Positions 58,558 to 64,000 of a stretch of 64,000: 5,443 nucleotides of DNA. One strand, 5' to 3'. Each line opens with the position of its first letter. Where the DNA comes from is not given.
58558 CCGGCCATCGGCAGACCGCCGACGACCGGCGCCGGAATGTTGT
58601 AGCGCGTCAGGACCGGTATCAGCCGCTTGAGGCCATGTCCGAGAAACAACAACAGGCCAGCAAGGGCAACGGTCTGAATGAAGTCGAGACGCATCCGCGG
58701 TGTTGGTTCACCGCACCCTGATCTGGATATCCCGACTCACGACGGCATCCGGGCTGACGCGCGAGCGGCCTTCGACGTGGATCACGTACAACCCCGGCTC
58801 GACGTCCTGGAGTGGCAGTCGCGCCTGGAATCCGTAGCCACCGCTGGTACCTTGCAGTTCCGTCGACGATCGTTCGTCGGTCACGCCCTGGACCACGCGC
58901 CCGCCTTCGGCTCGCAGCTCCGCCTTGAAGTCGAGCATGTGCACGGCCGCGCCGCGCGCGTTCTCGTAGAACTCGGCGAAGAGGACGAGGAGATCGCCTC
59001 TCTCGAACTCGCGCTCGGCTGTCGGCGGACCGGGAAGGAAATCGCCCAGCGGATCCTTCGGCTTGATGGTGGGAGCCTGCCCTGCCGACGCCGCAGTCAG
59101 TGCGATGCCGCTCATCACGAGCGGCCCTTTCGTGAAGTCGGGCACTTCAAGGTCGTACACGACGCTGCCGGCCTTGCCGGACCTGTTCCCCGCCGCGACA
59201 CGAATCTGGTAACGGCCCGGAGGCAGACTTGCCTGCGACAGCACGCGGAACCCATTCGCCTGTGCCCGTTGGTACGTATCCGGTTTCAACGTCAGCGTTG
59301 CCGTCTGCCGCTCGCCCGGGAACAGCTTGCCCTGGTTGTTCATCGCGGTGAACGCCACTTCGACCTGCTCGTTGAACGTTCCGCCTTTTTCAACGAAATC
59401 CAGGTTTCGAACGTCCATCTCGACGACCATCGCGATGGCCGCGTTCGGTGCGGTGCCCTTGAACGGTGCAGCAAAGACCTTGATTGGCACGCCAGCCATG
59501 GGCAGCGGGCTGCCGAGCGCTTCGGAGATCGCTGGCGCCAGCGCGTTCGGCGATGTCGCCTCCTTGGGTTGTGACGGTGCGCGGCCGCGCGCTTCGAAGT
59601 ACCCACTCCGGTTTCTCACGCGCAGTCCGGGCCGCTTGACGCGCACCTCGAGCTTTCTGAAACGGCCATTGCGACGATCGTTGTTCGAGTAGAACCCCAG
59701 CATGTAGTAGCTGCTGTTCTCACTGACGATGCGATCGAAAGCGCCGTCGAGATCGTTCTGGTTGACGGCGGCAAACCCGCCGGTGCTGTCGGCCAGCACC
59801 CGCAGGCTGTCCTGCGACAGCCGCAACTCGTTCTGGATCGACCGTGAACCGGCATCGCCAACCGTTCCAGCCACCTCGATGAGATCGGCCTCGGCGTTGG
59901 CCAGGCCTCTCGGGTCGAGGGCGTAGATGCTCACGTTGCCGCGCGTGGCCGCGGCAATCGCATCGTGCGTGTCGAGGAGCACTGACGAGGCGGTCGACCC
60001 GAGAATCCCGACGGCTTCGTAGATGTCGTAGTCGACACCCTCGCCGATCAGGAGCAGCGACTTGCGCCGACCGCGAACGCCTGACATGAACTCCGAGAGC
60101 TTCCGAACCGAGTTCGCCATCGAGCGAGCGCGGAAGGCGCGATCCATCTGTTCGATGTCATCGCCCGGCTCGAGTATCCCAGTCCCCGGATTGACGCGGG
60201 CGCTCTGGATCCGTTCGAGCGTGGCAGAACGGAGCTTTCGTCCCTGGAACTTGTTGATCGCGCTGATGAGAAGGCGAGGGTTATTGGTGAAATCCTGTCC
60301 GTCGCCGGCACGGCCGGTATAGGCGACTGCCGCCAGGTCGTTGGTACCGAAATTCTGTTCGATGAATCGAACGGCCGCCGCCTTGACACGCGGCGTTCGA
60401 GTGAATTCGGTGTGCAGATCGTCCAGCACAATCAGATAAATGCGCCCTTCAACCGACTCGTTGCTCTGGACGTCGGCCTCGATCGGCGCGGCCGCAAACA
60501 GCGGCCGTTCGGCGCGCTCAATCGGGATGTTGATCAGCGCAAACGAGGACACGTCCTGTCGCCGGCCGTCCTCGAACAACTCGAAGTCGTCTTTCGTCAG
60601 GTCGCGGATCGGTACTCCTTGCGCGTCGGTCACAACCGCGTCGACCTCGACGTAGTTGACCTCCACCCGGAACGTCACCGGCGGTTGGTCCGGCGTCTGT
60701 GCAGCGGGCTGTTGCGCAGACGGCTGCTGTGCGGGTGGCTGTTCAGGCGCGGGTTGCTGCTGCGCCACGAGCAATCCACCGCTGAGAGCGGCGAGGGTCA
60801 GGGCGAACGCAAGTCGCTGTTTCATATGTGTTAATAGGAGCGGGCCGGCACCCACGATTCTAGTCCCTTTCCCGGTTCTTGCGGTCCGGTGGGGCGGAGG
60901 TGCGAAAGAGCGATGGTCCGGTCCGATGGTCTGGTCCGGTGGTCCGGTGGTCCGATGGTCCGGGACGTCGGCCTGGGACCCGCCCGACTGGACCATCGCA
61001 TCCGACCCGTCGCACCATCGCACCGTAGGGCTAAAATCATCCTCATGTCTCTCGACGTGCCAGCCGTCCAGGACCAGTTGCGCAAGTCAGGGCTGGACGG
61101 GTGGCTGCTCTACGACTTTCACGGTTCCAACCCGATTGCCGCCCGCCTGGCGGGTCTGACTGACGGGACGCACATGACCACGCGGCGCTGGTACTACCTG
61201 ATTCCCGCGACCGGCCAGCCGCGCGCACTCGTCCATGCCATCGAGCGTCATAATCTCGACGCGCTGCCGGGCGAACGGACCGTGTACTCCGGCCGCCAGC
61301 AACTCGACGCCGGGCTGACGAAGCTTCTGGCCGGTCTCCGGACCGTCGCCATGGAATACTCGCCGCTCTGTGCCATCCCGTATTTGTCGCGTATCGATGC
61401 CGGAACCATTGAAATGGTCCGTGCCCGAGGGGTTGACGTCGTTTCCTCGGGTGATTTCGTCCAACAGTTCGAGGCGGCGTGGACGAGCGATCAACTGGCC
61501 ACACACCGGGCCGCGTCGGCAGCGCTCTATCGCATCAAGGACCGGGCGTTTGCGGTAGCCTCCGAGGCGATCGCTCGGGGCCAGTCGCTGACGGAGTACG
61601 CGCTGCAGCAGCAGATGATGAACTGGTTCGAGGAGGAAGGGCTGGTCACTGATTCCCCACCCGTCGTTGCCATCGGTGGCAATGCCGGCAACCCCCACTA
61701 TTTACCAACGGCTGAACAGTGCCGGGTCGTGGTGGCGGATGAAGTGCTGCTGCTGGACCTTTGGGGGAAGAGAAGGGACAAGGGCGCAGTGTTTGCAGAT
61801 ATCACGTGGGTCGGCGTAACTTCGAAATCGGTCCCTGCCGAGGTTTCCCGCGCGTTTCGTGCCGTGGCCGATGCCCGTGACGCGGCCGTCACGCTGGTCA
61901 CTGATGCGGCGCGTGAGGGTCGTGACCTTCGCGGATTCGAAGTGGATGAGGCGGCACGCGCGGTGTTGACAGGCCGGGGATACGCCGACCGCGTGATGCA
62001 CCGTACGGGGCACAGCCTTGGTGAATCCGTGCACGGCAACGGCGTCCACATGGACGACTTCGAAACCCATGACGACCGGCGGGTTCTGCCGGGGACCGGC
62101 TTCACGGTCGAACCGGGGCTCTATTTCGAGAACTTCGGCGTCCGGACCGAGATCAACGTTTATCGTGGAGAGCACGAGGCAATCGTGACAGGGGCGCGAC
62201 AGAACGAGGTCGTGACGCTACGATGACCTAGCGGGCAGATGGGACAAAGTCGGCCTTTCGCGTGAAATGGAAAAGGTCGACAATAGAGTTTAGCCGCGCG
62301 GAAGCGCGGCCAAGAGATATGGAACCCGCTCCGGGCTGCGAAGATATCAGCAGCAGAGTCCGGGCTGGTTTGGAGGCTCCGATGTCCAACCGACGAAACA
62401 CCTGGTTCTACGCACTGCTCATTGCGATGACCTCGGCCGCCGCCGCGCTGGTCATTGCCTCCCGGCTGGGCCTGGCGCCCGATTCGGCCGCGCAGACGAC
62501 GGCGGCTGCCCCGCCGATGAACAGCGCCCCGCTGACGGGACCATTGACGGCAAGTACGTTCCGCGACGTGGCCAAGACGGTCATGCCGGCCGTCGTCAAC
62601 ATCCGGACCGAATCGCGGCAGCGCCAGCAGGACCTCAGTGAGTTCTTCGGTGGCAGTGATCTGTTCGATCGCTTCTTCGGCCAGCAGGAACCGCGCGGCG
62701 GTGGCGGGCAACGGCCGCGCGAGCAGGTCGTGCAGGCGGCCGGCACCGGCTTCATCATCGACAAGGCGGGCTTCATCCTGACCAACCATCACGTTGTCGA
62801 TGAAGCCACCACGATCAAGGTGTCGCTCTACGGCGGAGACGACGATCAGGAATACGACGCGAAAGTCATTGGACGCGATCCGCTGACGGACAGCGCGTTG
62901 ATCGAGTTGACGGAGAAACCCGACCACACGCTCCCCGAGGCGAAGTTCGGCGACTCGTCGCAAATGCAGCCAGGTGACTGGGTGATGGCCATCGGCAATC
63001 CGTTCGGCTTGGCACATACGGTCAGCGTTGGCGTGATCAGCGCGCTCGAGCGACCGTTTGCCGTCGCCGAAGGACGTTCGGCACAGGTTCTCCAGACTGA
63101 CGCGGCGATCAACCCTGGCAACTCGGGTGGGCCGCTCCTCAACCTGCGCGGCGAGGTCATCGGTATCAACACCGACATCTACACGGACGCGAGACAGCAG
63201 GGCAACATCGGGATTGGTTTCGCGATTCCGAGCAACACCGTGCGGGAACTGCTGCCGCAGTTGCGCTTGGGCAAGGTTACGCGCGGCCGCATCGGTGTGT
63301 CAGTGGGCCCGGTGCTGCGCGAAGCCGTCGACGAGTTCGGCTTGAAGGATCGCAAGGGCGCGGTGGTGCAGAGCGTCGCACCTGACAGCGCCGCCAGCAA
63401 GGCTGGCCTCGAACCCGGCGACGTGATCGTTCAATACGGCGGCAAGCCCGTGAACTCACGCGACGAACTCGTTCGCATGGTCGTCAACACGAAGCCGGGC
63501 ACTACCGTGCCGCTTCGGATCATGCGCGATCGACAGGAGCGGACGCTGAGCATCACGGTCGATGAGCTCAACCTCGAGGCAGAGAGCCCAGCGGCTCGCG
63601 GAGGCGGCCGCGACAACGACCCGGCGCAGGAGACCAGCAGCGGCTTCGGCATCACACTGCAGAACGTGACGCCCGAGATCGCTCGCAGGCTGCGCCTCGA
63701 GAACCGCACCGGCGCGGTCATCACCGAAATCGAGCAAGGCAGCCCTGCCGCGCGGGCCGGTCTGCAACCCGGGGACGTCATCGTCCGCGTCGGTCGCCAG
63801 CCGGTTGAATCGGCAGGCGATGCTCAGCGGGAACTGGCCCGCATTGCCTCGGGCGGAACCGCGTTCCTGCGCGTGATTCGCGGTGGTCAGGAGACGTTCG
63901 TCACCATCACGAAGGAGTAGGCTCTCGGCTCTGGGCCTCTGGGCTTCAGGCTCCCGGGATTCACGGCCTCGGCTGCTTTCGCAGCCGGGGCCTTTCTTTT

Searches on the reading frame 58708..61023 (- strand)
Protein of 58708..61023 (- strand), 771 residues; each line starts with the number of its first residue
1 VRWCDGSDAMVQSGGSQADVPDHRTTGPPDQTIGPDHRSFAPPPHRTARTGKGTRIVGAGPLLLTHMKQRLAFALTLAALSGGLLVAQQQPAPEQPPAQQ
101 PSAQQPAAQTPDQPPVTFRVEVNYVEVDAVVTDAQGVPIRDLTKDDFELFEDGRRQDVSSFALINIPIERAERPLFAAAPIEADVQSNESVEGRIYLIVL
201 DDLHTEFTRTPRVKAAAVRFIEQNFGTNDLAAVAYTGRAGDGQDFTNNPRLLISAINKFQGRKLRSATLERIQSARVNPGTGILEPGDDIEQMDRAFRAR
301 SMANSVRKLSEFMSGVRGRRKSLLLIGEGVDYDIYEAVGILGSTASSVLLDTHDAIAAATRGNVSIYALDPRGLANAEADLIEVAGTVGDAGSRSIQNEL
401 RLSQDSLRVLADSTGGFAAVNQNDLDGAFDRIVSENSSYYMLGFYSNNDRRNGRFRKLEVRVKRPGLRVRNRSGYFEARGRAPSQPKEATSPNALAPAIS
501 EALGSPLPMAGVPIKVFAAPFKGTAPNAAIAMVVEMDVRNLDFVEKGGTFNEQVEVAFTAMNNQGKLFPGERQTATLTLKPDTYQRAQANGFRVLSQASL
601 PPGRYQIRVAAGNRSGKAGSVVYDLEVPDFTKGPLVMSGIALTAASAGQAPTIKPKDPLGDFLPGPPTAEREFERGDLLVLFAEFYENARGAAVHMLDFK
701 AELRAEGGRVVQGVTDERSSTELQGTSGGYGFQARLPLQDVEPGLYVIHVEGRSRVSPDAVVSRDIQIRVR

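Call 55: search_protein_families(library=pfam, proteins=[window:58708-61023:-], max_evalue=0.001)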
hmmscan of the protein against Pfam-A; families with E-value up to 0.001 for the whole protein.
window:58708-61023:- (771 aa): 1 family
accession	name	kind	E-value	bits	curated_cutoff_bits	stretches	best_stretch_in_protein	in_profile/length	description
PF07495.19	Y_Y_Y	-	0.0002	21.6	26.6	0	588-625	23-60/65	Y_Y_Y domain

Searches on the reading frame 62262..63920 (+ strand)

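Call 55: search_protein_families(library=pfam, proteins=[window:62262-63920:+], max_evalue=0.001)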
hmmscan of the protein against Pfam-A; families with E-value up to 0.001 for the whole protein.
window:62262-63920:+ (552 aa): 7 families
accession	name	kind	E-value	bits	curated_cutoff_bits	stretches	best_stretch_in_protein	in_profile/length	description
PF13365.12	Trypsin_2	-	3.2e-33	115.9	27.6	1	161-302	1-144/144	Trypsin-like peptidase domain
PF13180.12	PDZ_2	-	3.9e-32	110.8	27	2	344-433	3-80/80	PDZ domain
PF17820.7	PDZ_6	-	7.3e-23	80.5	27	2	486-538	1-52/54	PDZ domain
PF00595.29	PDZ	-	6.9e-22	78.1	23.2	2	458-524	8-66/81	PDZ domain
PF00089.32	Trypsin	-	1e-19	71.7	20.6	1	160-328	26-217/220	Trypsin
PF14685.13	PDZ_Tricorn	-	3.9e-06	27.2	25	0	491-541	28-79/88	Tricorn protease PDZ domain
PF10459.15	Peptidase_S46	-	2.1e-05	23.9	22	0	278-306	625-653/698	Peptidase S46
